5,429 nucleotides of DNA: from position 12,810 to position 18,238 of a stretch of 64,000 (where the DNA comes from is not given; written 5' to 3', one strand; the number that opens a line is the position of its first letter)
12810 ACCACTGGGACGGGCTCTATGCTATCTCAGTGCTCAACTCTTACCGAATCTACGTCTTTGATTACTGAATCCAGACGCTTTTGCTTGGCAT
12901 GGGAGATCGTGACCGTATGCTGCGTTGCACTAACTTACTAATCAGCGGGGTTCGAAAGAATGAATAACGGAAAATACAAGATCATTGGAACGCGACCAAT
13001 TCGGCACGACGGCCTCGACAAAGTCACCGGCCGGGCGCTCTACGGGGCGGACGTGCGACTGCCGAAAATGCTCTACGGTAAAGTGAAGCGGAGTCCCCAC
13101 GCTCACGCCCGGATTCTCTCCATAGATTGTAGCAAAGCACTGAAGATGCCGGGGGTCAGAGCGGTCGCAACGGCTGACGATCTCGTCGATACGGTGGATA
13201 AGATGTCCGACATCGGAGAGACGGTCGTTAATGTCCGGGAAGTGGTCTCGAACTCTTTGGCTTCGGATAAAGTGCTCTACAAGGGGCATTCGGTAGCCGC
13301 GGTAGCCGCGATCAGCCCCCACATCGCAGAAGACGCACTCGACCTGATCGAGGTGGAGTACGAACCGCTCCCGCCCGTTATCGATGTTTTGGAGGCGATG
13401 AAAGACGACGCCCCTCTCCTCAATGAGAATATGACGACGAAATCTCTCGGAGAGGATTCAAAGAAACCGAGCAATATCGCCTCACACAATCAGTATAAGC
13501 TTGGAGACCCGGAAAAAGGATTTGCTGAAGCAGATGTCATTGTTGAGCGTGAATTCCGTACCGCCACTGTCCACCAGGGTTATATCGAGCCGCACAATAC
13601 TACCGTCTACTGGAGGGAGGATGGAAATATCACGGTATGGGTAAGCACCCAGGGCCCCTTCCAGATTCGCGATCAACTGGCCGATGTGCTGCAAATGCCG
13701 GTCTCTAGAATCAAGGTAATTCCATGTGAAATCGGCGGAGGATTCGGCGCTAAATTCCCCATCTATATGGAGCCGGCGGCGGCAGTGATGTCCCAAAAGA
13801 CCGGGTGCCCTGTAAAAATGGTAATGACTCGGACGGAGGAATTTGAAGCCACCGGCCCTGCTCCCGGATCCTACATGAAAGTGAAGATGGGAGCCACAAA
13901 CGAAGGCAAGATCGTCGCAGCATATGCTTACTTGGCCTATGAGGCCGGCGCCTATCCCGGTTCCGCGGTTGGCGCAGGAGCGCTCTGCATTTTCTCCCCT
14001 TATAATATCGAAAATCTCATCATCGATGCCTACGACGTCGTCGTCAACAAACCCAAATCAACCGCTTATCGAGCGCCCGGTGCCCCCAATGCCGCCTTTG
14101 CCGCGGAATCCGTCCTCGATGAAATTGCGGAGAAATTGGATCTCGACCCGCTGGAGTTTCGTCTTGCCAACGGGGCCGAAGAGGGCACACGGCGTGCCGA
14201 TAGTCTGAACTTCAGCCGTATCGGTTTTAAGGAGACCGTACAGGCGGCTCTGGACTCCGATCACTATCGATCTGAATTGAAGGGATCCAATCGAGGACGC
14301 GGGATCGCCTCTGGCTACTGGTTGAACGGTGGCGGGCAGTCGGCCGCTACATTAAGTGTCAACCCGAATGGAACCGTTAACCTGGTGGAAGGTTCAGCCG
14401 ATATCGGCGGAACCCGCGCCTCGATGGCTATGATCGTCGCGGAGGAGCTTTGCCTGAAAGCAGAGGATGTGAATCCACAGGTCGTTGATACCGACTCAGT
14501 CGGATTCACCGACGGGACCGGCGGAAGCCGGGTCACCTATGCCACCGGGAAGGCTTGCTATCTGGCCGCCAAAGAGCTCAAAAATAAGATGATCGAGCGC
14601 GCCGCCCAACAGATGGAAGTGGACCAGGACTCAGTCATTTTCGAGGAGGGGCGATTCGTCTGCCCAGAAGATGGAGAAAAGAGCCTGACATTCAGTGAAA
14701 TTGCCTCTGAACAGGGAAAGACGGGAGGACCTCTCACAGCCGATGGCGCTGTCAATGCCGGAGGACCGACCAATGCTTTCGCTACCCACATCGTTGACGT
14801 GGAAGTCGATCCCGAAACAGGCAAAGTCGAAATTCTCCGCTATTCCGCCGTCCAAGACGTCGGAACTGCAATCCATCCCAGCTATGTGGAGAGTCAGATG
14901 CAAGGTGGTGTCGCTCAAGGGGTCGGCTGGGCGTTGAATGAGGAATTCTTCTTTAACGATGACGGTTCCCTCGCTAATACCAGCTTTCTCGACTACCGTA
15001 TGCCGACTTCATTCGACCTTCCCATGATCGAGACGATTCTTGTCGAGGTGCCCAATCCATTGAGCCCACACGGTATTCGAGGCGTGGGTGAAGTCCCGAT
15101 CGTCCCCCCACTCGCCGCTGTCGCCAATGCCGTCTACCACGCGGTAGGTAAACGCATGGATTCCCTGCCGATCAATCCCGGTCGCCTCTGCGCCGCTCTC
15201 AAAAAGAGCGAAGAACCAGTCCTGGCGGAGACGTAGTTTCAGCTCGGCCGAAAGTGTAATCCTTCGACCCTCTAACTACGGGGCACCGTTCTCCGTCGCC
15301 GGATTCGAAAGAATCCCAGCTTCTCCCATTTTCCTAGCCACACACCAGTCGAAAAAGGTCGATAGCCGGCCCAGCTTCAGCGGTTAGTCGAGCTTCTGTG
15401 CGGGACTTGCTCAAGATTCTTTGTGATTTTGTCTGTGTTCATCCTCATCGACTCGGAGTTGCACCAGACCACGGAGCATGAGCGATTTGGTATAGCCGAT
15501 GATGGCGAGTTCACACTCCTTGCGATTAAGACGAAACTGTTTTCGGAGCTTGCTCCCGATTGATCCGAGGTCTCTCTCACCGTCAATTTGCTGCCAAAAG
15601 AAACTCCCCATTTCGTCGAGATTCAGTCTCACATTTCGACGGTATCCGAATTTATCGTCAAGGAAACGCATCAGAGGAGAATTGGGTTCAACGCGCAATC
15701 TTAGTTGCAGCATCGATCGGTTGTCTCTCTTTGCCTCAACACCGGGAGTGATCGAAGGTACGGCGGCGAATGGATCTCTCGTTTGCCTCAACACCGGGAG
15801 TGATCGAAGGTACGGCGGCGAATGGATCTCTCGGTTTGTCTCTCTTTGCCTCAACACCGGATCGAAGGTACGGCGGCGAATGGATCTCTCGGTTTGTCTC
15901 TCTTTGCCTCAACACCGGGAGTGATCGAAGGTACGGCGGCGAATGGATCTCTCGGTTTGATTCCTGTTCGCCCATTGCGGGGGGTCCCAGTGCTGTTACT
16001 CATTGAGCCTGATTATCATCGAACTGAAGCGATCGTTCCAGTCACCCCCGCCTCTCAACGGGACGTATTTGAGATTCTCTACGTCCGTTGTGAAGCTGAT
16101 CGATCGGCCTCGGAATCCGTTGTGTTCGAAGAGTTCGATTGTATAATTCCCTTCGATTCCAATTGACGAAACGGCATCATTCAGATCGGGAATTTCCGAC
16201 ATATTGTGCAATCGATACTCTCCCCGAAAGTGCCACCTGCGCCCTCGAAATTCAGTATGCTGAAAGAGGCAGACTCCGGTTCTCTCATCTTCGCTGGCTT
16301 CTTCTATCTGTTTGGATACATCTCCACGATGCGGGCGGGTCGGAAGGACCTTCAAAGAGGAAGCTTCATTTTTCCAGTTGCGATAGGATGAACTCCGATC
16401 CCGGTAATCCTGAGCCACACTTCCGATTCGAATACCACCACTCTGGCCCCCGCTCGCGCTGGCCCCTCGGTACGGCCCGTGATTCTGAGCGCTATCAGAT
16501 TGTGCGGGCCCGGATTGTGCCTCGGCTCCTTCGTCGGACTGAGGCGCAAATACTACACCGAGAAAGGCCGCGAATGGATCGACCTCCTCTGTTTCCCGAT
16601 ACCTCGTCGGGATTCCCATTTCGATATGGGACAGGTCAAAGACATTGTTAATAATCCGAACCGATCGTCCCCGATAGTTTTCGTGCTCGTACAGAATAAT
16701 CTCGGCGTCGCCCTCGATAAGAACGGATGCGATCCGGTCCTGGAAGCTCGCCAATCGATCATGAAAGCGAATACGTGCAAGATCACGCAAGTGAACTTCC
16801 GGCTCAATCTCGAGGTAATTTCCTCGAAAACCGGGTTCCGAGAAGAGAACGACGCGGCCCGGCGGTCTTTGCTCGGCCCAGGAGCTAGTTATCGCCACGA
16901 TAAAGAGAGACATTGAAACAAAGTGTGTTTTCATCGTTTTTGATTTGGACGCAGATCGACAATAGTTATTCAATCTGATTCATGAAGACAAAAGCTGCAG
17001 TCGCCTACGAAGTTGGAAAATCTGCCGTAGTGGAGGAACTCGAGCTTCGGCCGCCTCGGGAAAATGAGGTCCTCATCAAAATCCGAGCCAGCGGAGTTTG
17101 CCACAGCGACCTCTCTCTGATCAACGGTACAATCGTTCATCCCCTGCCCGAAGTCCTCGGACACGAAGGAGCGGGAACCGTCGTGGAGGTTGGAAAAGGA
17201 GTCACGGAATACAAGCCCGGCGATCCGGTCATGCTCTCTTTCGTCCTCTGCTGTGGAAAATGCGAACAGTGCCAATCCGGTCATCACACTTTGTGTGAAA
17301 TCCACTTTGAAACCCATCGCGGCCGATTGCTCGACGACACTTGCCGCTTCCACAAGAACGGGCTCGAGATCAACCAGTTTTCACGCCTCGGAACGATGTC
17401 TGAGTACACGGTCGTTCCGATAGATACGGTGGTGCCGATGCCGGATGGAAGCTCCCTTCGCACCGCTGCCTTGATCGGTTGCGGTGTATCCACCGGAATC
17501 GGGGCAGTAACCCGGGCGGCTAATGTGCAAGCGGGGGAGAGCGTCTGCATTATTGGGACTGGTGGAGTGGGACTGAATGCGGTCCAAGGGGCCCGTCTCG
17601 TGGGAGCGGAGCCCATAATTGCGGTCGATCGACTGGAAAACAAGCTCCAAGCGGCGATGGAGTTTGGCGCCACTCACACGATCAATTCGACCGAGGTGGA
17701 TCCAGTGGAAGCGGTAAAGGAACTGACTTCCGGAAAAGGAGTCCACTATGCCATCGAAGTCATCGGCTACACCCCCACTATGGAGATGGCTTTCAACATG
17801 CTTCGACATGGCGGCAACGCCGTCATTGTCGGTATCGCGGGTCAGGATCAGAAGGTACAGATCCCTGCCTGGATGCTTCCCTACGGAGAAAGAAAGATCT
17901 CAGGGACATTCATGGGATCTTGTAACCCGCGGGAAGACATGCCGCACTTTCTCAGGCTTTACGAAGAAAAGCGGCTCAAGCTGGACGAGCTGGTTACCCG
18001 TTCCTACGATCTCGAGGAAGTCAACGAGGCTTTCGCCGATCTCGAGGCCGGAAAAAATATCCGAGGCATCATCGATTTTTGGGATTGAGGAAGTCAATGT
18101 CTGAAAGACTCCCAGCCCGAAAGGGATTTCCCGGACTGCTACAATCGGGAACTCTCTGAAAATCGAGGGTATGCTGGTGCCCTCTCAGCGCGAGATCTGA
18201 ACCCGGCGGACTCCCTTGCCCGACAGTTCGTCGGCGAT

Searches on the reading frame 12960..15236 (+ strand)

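Call 6: search_protein_families(library=pfam, proteins=[window:12960-15236:+], max_evalue=0.001)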
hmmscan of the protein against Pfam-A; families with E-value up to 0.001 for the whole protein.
window:12960-15236:+ (758 aa): 3 families
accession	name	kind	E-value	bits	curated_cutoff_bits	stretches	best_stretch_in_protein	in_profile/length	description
PF02738.23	MoCoBD_1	-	9.4e-73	244.7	27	1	168-404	4-243/244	Molybdopterin cofactor-binding domain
PF20256.3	MoCoBD_2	-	8.5e-67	226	27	1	437-688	12-283/283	Molybdopterin cofactor-binding domain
PF01315.27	Ald_Xan_dh_C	-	6.1e-28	97.8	31.3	1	23-138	1-110/110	Aldehyde oxidase and xanthine dehydrogenase, a/b hammerhead domain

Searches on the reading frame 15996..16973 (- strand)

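Call 61: search_protein_families(library=pfam, proteins=[window:15996-16973:-], max_evalue=0.0001)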
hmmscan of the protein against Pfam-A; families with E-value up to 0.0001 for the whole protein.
window:15996-16973:- (325 aa): 3 families
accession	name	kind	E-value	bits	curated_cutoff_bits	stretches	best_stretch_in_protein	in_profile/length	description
PF00030.24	Crystall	-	1.2e-12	48.2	25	0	40-104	1-55/82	Beta/Gamma crystallin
PF03995.18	Inhibitor_I36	-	1.5e-12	47.7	21.1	0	231-291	10-66/69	Peptidase inhibitor family I36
PF08964.15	Crystall_3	-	2.9e-09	37.4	27.3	0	232-295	3-65/86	Beta/Gamma crystallin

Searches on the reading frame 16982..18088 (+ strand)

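Call 61: search_protein_families(library=pfam, proteins=[window:16982-18088:+], max_evalue=0.0001)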
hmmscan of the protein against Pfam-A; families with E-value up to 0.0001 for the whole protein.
window:16982-18088:+ (368 aa): 4 families
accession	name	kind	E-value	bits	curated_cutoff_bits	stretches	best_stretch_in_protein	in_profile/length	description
PF00107.32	ADH_zinc_N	-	3.9e-34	117.8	31.8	1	195-328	1-128/129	Zinc-binding dehydrogenase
PF08240.17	ADH_N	-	3e-30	105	23.5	1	27-155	2-104/104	Alcohol dehydrogenase GroES-like domain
PF13602.12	ADH_zinc_N_2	-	4.1e-11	44.4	27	1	228-359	1-128/134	Zinc-binding dehydrogenase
PF16912.11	Glu_dehyd_C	-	8.3e-09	35.7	34.9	1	183-365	29-210/211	Glucose dehydrogenase C-terminus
